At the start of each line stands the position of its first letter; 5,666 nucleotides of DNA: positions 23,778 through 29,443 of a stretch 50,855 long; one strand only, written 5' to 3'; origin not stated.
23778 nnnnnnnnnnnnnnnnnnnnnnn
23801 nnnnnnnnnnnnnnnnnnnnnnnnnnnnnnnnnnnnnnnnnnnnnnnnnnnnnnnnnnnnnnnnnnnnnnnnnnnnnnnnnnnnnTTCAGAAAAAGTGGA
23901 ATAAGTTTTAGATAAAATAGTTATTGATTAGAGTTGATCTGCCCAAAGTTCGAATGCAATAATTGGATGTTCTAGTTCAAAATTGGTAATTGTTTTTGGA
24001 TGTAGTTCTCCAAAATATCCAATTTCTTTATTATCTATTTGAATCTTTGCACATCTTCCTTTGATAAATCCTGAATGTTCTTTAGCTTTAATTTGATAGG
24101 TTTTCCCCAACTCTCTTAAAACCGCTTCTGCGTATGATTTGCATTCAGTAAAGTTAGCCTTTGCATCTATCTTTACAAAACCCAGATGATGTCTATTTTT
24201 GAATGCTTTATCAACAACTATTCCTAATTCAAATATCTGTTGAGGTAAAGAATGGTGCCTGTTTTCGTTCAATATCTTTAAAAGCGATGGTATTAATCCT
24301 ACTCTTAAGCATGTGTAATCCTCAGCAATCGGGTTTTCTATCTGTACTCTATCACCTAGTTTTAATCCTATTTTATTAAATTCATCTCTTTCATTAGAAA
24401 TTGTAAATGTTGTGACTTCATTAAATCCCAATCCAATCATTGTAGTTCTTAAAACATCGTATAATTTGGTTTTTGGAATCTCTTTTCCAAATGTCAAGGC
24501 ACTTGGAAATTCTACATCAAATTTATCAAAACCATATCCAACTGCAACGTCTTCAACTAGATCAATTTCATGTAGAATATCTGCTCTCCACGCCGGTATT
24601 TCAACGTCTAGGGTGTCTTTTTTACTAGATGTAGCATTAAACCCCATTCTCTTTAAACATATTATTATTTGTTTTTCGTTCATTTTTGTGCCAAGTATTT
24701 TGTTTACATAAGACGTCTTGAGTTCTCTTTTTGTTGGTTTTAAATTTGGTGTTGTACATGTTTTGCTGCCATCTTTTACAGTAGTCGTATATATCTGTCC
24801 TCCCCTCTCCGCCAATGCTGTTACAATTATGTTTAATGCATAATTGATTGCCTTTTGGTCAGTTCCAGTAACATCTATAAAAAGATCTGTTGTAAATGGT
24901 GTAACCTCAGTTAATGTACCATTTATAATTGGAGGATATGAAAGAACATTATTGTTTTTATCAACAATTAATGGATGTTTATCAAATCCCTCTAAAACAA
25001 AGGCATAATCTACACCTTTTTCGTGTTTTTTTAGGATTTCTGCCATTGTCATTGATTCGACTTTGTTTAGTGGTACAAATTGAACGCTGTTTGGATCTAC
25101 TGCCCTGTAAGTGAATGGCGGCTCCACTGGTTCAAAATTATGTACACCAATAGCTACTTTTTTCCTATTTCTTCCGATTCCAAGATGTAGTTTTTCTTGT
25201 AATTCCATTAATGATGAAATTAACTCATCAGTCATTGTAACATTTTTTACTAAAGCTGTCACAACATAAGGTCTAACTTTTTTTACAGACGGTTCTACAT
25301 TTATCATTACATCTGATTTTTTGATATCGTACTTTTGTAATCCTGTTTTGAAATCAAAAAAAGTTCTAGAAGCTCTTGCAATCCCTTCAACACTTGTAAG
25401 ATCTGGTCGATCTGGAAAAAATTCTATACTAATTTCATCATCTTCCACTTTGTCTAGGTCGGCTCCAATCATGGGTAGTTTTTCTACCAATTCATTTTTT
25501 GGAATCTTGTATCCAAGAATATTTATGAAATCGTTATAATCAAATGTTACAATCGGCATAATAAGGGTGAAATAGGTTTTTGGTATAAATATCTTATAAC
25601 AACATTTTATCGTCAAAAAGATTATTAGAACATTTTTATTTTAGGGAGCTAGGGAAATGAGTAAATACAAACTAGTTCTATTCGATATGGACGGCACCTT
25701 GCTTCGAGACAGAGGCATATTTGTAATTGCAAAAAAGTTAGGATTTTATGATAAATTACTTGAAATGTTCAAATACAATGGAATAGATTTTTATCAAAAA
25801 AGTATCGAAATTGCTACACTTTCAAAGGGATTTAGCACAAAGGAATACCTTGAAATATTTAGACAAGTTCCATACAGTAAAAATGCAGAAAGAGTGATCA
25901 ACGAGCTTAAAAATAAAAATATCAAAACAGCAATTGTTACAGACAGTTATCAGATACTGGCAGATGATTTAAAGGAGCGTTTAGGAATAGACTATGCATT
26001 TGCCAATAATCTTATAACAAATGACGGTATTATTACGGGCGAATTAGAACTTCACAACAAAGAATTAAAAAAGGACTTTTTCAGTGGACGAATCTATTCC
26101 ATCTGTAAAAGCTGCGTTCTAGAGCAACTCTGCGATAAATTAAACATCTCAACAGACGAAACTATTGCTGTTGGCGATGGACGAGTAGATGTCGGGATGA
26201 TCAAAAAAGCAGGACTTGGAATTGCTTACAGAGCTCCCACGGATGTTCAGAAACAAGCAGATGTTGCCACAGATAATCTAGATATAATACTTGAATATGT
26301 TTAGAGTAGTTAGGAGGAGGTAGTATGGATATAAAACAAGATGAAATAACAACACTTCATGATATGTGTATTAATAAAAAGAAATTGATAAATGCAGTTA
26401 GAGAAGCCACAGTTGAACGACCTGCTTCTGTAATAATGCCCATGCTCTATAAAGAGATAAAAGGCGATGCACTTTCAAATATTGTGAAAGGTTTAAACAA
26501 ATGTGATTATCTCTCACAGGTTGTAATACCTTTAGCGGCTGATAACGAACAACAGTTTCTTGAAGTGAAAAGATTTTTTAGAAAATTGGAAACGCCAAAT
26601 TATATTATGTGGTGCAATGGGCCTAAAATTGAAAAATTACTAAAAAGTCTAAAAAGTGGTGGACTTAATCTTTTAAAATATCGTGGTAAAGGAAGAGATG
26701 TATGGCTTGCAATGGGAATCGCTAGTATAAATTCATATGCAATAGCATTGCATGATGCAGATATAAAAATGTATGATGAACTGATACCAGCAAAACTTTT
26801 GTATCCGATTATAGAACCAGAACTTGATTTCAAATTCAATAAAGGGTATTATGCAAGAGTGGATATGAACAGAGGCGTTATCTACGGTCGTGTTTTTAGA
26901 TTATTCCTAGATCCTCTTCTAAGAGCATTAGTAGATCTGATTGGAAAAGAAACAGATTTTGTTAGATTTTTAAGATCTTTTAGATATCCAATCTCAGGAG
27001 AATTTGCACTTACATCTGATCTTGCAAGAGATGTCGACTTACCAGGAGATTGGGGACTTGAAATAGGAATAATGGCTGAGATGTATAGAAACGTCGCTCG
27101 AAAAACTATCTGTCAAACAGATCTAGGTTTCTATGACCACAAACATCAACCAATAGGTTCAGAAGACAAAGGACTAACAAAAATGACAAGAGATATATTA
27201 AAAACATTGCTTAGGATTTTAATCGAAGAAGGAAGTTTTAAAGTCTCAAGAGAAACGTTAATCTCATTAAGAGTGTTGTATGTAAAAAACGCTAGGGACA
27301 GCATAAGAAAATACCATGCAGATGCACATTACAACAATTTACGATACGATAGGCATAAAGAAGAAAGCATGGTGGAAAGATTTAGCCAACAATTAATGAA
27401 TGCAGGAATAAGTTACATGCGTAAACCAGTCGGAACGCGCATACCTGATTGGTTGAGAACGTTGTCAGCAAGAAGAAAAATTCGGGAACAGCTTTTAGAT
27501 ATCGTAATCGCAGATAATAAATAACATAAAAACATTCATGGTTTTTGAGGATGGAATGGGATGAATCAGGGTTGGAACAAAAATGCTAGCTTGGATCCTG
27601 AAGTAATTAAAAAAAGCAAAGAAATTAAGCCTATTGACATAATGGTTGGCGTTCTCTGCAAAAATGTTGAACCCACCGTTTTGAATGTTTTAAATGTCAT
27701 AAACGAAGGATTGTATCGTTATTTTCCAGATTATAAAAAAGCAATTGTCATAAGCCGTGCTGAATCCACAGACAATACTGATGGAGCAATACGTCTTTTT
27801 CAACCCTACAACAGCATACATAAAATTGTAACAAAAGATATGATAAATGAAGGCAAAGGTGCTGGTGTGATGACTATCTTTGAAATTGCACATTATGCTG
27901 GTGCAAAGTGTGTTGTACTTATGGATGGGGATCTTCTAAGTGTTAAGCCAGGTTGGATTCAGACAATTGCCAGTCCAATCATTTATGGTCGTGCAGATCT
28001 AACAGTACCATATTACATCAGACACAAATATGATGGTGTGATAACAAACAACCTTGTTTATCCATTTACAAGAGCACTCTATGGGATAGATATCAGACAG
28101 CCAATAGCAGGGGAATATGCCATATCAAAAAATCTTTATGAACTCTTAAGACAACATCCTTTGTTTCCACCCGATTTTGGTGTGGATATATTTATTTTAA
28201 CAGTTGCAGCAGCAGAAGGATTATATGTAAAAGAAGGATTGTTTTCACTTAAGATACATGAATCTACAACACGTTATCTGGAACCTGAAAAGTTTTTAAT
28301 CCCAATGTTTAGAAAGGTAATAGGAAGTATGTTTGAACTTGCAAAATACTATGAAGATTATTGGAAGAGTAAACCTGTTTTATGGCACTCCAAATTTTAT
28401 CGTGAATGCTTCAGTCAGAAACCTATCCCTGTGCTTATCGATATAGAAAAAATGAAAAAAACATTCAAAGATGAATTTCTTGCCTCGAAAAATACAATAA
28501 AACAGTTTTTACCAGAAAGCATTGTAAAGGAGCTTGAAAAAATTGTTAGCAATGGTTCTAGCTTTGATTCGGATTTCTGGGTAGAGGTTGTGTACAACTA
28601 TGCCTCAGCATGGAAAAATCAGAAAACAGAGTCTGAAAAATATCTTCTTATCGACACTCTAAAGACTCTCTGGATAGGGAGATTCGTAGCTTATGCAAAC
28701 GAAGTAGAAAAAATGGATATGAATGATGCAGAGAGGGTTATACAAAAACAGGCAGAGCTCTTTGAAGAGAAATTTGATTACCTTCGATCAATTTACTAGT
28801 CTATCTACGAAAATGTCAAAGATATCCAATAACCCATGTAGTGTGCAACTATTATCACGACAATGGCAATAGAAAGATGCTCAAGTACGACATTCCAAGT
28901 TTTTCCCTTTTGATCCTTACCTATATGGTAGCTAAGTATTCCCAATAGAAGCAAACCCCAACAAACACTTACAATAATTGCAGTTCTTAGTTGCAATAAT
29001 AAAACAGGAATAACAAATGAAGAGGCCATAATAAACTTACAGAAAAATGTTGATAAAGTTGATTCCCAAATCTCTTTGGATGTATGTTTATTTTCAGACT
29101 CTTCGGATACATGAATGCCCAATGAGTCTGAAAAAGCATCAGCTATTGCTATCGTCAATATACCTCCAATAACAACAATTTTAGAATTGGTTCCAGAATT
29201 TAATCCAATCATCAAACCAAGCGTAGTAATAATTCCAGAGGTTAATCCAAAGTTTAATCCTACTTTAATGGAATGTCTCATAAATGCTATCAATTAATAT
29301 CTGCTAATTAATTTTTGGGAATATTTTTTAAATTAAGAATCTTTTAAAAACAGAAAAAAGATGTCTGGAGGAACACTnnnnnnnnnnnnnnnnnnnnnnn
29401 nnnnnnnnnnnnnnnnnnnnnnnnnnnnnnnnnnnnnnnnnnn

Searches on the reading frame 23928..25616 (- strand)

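Call 29: search_protein_families(library=pfam, proteins=[window:23928-25616:-], max_evalue=0.00001)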
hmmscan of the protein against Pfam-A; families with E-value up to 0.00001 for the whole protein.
window:23928-25616:- (562 aa): 3 families
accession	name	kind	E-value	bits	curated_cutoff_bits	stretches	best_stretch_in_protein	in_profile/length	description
PF17759.6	tRNA_synthFbeta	-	9.6e-42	143.3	22.4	1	371-557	6-212/214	Phenylalanyl tRNA synthetase beta chain CLM domain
PF03484.21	B5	-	6.5e-27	94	28.6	1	298-363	2-67/67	tRNA synthetase B5 domain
PF03483.22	B3_4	-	4.2e-06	26.9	29.3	0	133-259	35-134/174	B3/4 domain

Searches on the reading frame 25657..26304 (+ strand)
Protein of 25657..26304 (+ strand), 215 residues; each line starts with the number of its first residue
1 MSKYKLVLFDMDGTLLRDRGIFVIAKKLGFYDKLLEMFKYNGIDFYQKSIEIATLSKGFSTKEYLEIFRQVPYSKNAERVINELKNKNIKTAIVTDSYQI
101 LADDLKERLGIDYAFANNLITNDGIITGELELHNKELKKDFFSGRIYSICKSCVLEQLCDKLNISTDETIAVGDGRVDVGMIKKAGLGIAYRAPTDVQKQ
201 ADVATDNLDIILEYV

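Call 29: search_protein_families(library=pfam, proteins=[window:25657-26304:+], max_evalue=0.00001)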
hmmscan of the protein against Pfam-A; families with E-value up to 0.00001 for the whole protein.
window:25657-26304:+ (215 aa): 5 families
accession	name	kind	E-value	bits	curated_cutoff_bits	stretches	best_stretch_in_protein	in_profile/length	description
PF00702.32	Hydrolase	-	2.4e-17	64.4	26.4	1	4-186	1-191/191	haloacid dehalogenase-like hydrolase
PF12710.13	HAD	-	9.1e-16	59.3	27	1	7-182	1-188/189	haloacid dehalogenase-like hydrolase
PF08282.18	Hydrolase_3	-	1e-13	52.1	20.9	1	150-207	187-245/255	haloacid dehalogenase-like hydrolase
PF13419.12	HAD_2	-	2e-09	38.3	23.8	0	7-116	1-123/178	Haloacid dehalogenase-like hydrolase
PF06888.18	Put_Phosphatase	-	1.6e-08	34.7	27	1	6-183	2-186/234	Putative Phosphatase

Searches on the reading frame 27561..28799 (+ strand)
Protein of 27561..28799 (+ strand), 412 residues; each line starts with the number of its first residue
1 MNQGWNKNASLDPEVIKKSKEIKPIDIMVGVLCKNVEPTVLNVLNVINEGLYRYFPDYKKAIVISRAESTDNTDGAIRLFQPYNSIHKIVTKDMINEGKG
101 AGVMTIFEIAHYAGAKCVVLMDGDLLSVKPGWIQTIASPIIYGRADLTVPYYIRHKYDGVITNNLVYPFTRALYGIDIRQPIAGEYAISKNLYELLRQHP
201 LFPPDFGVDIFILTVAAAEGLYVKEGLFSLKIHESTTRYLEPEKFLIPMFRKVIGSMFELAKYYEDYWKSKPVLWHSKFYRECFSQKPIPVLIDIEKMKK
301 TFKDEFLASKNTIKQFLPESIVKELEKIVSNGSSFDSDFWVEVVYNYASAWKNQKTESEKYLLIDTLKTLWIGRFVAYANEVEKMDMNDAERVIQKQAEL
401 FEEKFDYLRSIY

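Call 30: search_protein_families(library=pfam, proteins=[window:27561-28799:+], max_evalue=0.00001)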
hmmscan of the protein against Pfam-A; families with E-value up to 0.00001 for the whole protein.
window:27561-28799:+ (412 aa): 0 families

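Call 80: search_protein_families(library=pfam, proteins=[window:27561-28799:+], max_evalue=0.01)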
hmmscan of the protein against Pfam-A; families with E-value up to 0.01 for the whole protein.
window:27561-28799:+ (412 aa): 1 family
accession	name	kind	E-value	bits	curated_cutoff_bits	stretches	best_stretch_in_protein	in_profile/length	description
PF21969.2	MGS_GT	-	0.0056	16.6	27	1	95-226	72-209/239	Mannosylglycerate synthase, GT domain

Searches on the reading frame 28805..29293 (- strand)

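Call 30: search_protein_families(library=pfam, proteins=[window:28805-29293:-], max_evalue=0.00001)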
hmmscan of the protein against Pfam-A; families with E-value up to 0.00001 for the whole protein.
window:28805-29293:- (162 aa): 1 family
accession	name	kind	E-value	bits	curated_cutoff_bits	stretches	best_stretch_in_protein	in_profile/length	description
PF01988.24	VIT1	-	1.5e-10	41.7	28.1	1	15-75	6-67/214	VIT family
